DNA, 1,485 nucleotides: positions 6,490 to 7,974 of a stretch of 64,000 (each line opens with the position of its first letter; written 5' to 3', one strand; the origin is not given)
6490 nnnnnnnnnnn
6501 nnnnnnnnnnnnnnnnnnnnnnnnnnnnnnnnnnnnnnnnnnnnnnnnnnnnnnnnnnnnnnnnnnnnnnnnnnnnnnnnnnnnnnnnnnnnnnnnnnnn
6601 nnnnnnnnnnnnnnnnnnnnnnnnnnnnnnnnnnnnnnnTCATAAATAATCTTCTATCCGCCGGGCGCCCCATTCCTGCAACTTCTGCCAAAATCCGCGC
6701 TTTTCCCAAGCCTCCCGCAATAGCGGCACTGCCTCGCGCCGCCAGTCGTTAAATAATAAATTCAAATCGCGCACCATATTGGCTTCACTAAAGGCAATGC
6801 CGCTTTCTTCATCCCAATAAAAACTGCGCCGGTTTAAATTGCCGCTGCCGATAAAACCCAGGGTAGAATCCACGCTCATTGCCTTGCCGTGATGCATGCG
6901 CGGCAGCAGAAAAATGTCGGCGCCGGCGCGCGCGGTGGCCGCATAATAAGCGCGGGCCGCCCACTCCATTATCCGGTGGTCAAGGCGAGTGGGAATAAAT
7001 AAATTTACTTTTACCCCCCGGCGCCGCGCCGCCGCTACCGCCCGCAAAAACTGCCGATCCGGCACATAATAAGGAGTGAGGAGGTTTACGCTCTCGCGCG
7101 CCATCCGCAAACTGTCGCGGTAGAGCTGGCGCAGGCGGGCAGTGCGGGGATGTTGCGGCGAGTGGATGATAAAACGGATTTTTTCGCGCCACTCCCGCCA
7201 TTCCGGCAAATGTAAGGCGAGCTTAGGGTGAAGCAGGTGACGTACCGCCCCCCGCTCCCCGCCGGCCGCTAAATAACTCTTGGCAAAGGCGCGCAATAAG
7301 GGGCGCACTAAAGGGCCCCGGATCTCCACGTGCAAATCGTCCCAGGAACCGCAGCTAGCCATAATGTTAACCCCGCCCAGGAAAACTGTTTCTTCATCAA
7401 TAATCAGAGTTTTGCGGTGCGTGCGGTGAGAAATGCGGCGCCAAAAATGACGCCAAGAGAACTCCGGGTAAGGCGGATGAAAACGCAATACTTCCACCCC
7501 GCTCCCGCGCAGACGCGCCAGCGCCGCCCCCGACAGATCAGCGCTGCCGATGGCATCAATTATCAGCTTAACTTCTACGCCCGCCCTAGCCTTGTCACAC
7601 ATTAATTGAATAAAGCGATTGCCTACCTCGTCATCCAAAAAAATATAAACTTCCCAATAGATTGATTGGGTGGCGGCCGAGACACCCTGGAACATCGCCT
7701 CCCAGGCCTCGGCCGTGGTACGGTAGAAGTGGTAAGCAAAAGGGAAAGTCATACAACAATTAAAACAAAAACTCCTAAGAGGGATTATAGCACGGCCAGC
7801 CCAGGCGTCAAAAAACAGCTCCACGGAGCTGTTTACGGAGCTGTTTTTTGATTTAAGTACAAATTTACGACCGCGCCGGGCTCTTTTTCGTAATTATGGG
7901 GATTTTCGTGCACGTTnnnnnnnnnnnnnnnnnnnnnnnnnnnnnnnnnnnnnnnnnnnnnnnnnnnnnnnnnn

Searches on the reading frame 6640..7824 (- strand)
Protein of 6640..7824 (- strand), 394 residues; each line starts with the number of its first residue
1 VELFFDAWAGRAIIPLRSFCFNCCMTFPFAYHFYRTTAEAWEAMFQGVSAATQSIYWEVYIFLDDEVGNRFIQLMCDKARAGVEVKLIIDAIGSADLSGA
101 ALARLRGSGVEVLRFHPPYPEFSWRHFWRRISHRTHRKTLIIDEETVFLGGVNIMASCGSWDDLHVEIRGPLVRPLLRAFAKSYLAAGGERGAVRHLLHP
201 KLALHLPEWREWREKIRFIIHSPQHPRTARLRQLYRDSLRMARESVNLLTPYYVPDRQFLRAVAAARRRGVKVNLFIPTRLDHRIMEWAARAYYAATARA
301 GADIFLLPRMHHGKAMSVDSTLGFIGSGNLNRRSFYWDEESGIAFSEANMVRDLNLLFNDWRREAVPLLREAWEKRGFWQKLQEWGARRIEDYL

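Call 50: search_protein_families(library=pfam, proteins=[window:6640-7824:-], max_evalue=0.01)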
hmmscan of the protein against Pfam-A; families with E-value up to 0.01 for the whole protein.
window:6640-7824:- (394 aa): 3 families
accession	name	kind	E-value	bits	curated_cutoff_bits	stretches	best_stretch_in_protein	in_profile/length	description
PF13091.12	PLDc_2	-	2.3e-32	112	27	2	237-359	3-129/132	PLD-like domain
PF00614.28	PLDc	-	1.5e-10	41.1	21.9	2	136-155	6-25/28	Phospholipase D Active site motif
PF11495.14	Regulator_TrmB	-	0.0077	15.9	22.2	0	257-361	36-127/233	Archaeal transcriptional regulator TrmB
